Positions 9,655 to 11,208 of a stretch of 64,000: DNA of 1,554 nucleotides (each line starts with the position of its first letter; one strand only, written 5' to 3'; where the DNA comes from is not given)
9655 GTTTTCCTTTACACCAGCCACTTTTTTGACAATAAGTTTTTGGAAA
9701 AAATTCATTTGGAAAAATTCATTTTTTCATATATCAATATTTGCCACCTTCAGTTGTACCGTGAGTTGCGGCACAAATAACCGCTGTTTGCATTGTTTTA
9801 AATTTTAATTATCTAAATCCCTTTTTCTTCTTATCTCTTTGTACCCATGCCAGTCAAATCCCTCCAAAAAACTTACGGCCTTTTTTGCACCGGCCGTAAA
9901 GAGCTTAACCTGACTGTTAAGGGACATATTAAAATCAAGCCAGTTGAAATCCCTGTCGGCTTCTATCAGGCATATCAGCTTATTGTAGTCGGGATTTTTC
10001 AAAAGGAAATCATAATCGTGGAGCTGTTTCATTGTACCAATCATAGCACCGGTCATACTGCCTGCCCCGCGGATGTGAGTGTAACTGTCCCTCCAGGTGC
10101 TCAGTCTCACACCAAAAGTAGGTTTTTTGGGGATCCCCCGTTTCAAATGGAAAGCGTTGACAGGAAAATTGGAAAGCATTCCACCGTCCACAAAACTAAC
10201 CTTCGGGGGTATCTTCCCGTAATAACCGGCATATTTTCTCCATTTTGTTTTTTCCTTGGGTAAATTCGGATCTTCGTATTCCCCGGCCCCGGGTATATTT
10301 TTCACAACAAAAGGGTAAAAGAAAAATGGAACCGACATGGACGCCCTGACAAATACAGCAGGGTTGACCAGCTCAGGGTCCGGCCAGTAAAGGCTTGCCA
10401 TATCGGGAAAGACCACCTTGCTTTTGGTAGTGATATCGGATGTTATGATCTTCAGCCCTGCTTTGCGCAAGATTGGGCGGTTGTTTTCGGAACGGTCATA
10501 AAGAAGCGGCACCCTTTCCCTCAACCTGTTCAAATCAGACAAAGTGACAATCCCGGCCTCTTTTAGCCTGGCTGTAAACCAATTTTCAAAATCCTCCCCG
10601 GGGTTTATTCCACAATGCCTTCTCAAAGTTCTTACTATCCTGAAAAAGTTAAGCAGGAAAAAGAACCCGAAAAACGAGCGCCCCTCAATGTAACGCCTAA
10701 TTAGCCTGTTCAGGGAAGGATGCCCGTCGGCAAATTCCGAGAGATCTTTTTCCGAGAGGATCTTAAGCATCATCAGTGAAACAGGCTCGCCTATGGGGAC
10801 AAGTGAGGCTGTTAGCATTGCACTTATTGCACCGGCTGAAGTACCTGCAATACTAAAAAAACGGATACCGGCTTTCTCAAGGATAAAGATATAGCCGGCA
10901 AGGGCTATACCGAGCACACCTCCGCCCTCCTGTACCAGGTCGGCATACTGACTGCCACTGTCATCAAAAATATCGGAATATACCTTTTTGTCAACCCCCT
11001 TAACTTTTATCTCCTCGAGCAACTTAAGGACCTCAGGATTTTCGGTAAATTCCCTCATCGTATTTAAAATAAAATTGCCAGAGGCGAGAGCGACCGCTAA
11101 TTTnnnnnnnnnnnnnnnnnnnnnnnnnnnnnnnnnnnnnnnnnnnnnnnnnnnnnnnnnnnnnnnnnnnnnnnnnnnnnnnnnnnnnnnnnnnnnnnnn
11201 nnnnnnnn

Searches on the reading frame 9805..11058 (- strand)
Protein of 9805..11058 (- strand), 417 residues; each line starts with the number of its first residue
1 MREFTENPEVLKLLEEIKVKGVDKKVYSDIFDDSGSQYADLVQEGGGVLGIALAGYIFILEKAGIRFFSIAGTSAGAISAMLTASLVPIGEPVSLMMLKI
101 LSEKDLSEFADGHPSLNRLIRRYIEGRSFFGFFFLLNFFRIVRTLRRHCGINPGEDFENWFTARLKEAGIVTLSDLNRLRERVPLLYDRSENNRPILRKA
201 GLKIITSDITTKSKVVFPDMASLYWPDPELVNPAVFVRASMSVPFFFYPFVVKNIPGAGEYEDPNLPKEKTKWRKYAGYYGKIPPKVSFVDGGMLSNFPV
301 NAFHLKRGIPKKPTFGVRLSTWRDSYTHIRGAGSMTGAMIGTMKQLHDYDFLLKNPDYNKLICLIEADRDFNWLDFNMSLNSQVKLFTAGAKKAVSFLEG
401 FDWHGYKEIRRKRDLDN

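Call 10: find_encoding_contigs(protein=window:9805-11058:-, flank=10000, max_places=1)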
Protein window:9805-11058:- (417 aa): 2 contigs read that carry it; 1 place shown.
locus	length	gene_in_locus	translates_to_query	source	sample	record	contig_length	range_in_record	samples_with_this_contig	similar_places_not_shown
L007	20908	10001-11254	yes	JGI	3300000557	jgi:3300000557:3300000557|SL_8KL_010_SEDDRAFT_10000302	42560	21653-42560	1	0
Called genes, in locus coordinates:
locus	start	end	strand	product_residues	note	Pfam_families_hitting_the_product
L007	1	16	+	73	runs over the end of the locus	PF11387:DUF2795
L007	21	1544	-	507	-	PF06835:LptC (faint), PF13100:OstA_2, PF03968:LptD_N (weak)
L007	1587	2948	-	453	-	PF13145:Rotamase_2 (weak), PF13616:Rotamase_3, PF00639:Rotamase, PF13616:Rotamase_3 (weak), PF00639:Rotamase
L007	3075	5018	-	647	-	PF13616:Rotamase_3, PF00639:Rotamase, PF13616:Rotamase_3, PF00639:Rotamase, PF13145:Rotamase_2 (weak)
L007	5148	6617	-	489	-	PF00478:IMPDH, PF00571:CBS, PF01070:FMN_dh, PF03060:NMO (weak)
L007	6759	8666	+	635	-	PF00270:DEAD, PF00271:Helicase_C, PF16124:RecQ_Zn_bind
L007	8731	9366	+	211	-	PF16702:DUF5063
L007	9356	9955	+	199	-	PF01612:DNA_pol_A_exo1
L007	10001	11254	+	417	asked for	PF01734:Patatin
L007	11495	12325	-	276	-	PF05448:AXE1 (faint), PF12146:Hydrolase_4 (weak), PF00561:Abhydrolase_1 (faint), PF06821:Ser_hydrolase (weak)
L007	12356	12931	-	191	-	PF00081:Sod_Fe_N, PF02777:Sod_Fe_C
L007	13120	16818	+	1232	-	PF18076:FGAR-AT_N, PF18072:FGAR-AT_linker, PF02769:AIRS_C, PF22689:FGAR-AT_PurM_N-like, PF02769:AIRS_C, PF13507:GATase_5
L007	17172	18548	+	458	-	PF00072:Response_reg, PF00158:Sigma54_activat, PF01078:Mg_chelatase (weak), PF14532:Sigma54_activ_2, PF07728:AAA_5 (weak), PF25601:AAA_lid_14, PF02954:HTH_8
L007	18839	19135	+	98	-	-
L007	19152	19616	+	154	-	PF10627:CsgE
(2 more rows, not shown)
